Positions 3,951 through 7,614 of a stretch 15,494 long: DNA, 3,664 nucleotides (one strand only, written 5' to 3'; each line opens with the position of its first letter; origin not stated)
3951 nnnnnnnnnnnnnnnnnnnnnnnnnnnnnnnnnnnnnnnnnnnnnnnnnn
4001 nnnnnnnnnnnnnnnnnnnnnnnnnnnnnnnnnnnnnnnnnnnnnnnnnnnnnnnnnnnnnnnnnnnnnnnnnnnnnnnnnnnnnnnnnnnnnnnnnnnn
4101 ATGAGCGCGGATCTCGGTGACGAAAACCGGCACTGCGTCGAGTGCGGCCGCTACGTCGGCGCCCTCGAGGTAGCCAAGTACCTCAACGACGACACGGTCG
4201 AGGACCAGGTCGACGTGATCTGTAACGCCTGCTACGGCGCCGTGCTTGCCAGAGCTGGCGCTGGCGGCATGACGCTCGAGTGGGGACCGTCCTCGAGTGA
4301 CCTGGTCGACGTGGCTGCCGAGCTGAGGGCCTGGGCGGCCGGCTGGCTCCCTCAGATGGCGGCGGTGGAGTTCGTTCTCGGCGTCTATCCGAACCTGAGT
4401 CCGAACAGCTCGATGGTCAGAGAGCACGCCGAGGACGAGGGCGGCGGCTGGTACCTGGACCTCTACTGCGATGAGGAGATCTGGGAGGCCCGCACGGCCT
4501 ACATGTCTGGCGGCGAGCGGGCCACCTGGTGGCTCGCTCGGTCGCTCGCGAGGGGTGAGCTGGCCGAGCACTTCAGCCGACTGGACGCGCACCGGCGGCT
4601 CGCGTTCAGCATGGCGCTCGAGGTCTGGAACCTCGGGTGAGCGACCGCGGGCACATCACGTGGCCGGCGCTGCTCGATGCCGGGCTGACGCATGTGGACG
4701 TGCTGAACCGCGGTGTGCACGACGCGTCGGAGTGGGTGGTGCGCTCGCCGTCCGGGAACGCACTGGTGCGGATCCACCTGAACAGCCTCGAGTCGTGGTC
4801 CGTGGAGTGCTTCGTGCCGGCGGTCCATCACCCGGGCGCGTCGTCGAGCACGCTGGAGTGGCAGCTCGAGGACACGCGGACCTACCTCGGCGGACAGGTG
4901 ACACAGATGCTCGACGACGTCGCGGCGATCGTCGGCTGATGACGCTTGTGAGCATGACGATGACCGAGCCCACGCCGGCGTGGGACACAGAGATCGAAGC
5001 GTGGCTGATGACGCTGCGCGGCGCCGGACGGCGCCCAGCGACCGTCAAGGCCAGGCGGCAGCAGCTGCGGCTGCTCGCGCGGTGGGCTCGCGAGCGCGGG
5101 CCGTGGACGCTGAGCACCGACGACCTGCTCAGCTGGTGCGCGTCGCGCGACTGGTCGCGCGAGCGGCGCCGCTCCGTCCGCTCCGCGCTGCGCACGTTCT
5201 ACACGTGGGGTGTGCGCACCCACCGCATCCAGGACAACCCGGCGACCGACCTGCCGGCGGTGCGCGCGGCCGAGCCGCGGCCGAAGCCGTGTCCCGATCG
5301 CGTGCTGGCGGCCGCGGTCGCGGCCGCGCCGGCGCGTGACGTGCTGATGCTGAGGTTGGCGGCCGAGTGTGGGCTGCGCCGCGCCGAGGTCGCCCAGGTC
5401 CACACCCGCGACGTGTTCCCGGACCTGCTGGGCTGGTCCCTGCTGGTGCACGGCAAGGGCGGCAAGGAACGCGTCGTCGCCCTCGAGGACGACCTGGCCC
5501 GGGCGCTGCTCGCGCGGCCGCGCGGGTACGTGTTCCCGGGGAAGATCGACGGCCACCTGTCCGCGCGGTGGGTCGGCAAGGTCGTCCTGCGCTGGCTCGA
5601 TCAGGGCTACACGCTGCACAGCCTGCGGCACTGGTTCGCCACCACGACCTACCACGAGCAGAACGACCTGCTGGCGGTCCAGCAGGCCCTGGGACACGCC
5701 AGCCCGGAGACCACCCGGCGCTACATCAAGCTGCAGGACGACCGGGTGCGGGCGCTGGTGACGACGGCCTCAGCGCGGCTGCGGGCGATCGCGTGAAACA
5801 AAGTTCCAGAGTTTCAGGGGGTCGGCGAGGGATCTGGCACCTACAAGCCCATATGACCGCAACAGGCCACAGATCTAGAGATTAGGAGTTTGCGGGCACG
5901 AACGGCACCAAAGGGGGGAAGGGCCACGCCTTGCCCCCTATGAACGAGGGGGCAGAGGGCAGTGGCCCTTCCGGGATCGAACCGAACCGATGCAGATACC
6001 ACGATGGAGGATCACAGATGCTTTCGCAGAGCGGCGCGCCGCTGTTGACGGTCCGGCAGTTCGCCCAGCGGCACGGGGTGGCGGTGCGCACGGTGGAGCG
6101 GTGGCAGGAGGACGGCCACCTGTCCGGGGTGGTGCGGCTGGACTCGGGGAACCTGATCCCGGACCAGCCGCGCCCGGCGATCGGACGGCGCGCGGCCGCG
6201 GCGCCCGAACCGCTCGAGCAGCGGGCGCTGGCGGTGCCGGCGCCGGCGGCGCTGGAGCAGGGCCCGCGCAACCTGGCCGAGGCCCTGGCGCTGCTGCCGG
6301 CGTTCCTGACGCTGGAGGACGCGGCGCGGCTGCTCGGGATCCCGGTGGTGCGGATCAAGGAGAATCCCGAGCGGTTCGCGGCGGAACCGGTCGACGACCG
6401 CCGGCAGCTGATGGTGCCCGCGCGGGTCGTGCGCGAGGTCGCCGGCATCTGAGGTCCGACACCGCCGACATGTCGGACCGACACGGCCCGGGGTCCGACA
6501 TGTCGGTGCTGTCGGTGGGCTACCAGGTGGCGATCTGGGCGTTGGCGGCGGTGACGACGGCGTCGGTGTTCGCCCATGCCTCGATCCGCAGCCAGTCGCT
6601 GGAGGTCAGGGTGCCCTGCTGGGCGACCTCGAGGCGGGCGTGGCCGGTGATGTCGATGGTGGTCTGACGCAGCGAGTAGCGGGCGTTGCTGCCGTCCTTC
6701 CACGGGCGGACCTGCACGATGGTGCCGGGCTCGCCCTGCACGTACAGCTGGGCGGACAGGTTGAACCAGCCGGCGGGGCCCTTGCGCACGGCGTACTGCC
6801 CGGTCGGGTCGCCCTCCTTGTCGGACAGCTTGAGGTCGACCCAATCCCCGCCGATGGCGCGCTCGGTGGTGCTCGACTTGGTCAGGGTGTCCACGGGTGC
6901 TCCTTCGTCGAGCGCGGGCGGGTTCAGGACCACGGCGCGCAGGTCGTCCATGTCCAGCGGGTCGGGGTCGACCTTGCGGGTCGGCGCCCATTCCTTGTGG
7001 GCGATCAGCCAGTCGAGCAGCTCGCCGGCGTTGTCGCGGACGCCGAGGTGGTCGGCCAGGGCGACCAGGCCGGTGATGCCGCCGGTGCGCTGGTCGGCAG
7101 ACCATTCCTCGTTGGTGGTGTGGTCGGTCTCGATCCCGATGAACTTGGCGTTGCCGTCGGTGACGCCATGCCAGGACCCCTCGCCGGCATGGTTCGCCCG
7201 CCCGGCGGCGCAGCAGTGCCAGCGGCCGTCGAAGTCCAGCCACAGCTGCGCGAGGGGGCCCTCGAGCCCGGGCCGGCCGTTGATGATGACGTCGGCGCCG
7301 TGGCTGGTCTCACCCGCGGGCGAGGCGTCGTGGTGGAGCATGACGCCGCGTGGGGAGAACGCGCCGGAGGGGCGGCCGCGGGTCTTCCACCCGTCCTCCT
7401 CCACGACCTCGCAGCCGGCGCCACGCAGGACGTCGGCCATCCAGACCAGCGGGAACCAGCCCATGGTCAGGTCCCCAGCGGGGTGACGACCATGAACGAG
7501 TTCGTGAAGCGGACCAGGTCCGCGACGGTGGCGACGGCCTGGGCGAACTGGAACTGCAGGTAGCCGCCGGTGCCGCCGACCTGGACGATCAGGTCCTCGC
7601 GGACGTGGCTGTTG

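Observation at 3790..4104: tRNA-Arg(CCT) 3' half embedded in the 3' end of the repressor gene: candidate integration-dependent immunity switch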

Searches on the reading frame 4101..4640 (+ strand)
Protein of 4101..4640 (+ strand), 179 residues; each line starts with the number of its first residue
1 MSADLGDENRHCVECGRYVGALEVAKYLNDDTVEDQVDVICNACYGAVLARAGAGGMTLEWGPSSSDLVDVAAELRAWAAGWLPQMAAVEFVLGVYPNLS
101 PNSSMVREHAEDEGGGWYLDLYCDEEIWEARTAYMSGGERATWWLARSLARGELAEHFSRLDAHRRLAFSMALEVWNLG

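Call 6: search_protein_families(library=pfam, proteins=[window:4101-4640:+], max_evalue=0.01)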
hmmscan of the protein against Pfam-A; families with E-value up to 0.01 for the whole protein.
window:4101-4640:+ (179 aa): 0 families

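Call 68: search_protein_families(library=phrogs, proteins=[window:4101-4640:+], max_evalue=0.001)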
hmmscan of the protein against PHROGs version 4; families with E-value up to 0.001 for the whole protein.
window:4101-4640:+ (179 aa): 0 families

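Call 76: search_protein_families(library=ncbifam, proteins=[window:4101-4640:+], max_evalue=0.01)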
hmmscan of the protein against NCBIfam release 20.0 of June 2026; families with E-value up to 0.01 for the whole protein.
window:4101-4640:+ (179 aa): 0 families

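Call 77: search_solved_structures(query=window:4101-4637:+, max_evalue=1)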
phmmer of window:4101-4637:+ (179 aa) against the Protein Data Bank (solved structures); distinct sequences matched with E-value up to 1: 11.
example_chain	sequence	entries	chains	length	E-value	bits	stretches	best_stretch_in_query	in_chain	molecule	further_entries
1pzm_A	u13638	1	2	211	0.21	14.3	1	12-60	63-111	hypoxanthine-guanine phosphoribosyltransferase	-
6mgf_A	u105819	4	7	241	0.24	14.1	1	74-152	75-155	Lipopolysaccharide export system ATP-binding protein LptB | Lipopolysaccharide ABC transporter, ATP-binding protein LptB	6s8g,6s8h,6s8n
4qc2_A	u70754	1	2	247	0.26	14.1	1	74-152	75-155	ABC transporter related protein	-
4p31_A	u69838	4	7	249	0.26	14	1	74-152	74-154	Lipopolysaccharide export system ATP-binding protein LptB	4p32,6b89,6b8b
6mhu_A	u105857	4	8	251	0.26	14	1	74-152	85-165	Lipopolysaccharide export system ATP-binding protein LptB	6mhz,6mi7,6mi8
6mbn_A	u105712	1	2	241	0.27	14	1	74-151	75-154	Lipopolysaccharide export system ATP-binding protein LptB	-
4p33_A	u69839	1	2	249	0.29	13.9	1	74-151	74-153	Lipopolysaccharide export system ATP-binding protein LptB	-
7cmj_A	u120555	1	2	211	0.31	13.8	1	12-60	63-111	Hypoxanthine phosphoribosyltransferase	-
5l75_A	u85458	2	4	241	0.39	13.5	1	75-152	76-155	Lipopolysaccharide ABC transporter, ATP-binding protein LptB | Lipopolysaccharide export system ATP-binding protein LptB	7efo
1ytm_A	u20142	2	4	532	0.81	12.4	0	49-121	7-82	phosphoenolpyruvate carboxykinase [ATP]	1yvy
1jqb_A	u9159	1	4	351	0.88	12.3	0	11-60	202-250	NADP-dependent Alcohol Dehydrogenase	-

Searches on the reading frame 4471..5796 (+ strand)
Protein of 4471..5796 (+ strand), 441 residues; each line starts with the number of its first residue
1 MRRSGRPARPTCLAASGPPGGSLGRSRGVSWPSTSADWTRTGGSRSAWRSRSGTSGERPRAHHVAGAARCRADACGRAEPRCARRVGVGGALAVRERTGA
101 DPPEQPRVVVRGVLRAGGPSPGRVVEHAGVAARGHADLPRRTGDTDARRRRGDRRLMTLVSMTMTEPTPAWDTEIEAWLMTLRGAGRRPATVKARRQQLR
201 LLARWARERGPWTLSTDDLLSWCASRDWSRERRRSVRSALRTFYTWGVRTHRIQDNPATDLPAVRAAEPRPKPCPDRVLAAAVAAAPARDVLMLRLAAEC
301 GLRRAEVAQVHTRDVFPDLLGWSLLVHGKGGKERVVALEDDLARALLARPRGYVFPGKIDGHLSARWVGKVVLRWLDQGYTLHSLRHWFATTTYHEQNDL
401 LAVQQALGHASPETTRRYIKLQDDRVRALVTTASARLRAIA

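Call 6: search_protein_families(library=pfam, proteins=[window:4471-5796:+], max_evalue=0.01)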
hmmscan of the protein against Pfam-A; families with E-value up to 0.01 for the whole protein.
window:4471-5796:+ (441 aa): 2 families
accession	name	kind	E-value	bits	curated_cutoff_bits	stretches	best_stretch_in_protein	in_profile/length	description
PF00589.27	Phage_integrase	-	1.2e-19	71.2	27.1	1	284-423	17-170/172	Phage integrase family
PF02899.23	Phage_int_SAM_1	-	3.1e-05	24.6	22.3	1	175-249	1-81/83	Phage integrase, N-terminal SAM-like domain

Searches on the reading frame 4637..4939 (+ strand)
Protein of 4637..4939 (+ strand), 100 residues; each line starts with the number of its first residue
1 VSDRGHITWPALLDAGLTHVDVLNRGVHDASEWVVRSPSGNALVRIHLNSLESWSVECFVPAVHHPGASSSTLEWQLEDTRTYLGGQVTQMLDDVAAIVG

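Call 6: search_protein_families(library=pfam, proteins=[window:4637-4939:+], max_evalue=0.01)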
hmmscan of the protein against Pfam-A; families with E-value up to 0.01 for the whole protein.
window:4637-4939:+ (100 aa): 0 families

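Call 68: search_protein_families(library=phrogs, proteins=[window:4637-4939:+], max_evalue=0.001)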
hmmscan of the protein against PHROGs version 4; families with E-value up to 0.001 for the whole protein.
window:4637-4939:+ (100 aa): 0 families

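Call 76: search_protein_families(library=ncbifam, proteins=[window:4637-4939:+], max_evalue=0.01)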
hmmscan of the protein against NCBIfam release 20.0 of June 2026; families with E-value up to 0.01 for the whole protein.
window:4637-4939:+ (100 aa): 0 families

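Call 78: search_solved_structures(query=window:4637-4936:+, max_evalue=1)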
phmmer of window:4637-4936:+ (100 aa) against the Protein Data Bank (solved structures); distinct sequences matched with E-value up to 1: 0.

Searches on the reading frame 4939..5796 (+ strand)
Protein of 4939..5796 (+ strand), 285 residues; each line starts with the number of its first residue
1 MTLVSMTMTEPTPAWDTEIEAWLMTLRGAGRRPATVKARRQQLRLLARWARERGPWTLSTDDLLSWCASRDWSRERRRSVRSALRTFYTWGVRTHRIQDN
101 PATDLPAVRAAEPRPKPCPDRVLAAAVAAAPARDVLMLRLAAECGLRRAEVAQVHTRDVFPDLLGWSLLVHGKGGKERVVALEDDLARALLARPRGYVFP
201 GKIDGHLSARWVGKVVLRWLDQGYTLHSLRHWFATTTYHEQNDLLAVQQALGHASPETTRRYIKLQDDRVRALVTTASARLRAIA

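Call 15: find_encoding_contigs(protein=window:4939-5796:+, flank=10000, max_places=10)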
Protein window:4939-5796:+ (285 aa): 1 contig read that carries it; 1 place shown.
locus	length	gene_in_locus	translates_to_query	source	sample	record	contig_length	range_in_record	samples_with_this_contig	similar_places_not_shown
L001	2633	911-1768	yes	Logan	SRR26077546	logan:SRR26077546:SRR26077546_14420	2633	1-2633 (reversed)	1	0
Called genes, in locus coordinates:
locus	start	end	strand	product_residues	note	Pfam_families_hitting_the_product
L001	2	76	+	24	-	?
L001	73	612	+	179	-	-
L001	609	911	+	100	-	-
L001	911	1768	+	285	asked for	PF02899:Phage_int_SAM_1 (faint), PF00589:Phage_integrase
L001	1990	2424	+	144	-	-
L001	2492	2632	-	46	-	?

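Call 68: search_protein_families(library=phrogs, proteins=[window:4939-5796:+], max_evalue=0.001)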
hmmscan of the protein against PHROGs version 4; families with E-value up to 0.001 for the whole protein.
window:4939-5796:+ (285 aa): 3 families
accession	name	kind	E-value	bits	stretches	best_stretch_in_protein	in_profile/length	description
phrog_1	-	integration and excision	1.2e-36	128.2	1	20-276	171-446/611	integrase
phrog_216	-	integration and excision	1.3e-34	120.7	1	78-282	16-241/301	integrase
phrog_7269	-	integration and excision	1.2e-07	32.6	1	220-276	24-80/89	integrase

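Call 76: search_protein_families(library=ncbifam, proteins=[window:4939-5796:+], max_evalue=0.01)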
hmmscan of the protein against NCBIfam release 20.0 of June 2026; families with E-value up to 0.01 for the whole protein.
window:4939-5796:+ (285 aa): 10 families
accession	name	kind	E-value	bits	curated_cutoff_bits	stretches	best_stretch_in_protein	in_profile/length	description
TIGR02224.1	recomb_XerC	equivalog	7.1e-31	107.7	335.15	1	22-280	3-292/295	tyrosine recombinase XerC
NF040815.2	recomb_XerA_Arch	equivalog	1.6e-24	86.9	220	1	21-271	2-260/263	site-specific tyrosine recombinase/integron integrase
NF001399.0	PRK00283.1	subfamily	6.8e-23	81.3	279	2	18-189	8-189/300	tyrosine recombinase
TIGR02225.1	recomb_XerD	equivalog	1e-21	77.6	329.6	1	29-276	11-285/290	site-specific tyrosine recombinase XerD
NF003462.0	PRK05084.1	equivalog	5.4e-13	48.4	267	1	222-276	301-355/360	tyrosine recombinase XerS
NF002331.0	PRK01287.1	subfamily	1.1e-12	47.6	371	2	74-183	97-212/365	site-specific tyrosine recombinase XerC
TIGR02249.1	integrase_gron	subfamily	3.6e-11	43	265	2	222-267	257-302/315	integron integrase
NF040693.1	recomb_GmtY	equivalog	2.7e-07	30.2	340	1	221-272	388-439/441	gamma-mobile-trio recombinase GmtY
NF011946.0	PRK15417.1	equivalog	4.9e-06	25.9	435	0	224-265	274-315/337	integron integrase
NF002685.0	PRK02436.1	equivalog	0.0024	17.8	178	1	138-264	118-245/245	site-specific tyrosine recombinase XerD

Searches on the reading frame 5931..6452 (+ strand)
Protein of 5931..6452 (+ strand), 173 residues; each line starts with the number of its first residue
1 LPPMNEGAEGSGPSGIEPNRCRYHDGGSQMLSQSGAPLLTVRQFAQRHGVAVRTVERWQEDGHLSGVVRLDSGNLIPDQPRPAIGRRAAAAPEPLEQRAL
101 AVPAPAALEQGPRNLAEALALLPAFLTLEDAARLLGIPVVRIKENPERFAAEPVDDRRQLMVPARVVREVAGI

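Call 9: search_protein_families(library=pfam, proteins=[window:5931-6452:+], max_evalue=0.01)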
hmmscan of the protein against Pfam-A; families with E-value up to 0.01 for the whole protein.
window:5931-6452:+ (173 aa): 6 families
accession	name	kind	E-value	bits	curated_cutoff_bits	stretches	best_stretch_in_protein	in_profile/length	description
PF21531.3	Rv2175c_wHTH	-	4.4e-05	23.8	27.1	0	124-143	14-33/57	DNA-binding protein Rv2175c, wHTH domain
PF12728.13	HTH_17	-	0.0001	22.9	27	0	38-65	1-28/51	Helix-turn-helix domain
PF00376.29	MerR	-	0.00023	21.4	28.2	1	40-73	1-34/38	MerR family regulatory protein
PF13384.12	HTH_23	-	0.0011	19.1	24.6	0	39-59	18-38/50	Homeodomain-like domain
PF13338.12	AbiEi_4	-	0.0016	18.9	25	0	31-64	6-38/49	Transcriptional regulator, AbiEi antitoxin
PF13551.12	HTH_29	-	0.0083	16.6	28.1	0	33-70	9-44/64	Winged helix-turn helix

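Call 68: search_protein_families(library=phrogs, proteins=[window:5931-6452:+], max_evalue=0.001)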
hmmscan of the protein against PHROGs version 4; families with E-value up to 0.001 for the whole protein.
window:5931-6452:+ (173 aa): 4 families
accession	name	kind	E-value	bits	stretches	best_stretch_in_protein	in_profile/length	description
phrog_22141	-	DNA, RNA and nucleotide metabolism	6.6e-11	43.3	1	38-172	37-166/166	DNA binding protein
phrog_575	-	integration and excision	2.6e-05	25.2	1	35-64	10-39/71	Cox-like excisionase and repressor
phrog_66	-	integration and excision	0.00032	21.5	0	29-68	84-123/412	excisionase and transcriptional regulator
phrog_2474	-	transcription regulation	0.00094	20.1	0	36-65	46-75/118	MerR-like transcriptional regulator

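Call 76: search_protein_families(library=ncbifam, proteins=[window:6018-6452:+], max_evalue=0.01)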
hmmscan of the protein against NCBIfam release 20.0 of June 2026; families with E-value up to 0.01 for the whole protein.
window:6018-6452:+ (144 aa): 2 families
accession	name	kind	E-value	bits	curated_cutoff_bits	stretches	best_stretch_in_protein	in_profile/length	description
TIGR01764.1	excise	domain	5.4e-05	23.5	28.8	0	9-37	1-29/49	excisionase family DNA-binding protein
NF033787.1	HTH_BldC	subfamily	0.0011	18.8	77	1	9-36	2-29/49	BldC family transcriptional regulator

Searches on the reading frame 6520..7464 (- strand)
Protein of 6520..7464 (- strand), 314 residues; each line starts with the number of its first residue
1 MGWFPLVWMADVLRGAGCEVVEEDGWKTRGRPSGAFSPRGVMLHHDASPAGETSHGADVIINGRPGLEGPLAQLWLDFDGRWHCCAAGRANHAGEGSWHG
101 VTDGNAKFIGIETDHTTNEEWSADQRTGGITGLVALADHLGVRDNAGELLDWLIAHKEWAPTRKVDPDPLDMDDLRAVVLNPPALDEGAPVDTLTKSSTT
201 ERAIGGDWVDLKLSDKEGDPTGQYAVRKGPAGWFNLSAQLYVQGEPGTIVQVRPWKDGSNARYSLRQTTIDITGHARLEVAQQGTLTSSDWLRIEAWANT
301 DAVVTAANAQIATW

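Call 9: search_protein_families(library=pfam, proteins=[window:6520-7464:-], max_evalue=0.01)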
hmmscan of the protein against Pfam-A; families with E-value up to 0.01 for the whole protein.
window:6520-7464:- (314 aa): 1 family
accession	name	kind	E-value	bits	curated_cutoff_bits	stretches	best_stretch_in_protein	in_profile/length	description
PF01510.30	Amidase_2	-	9e-12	45.9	26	1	38-169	5-131/131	N-acetylmuramoyl-L-alanine amidase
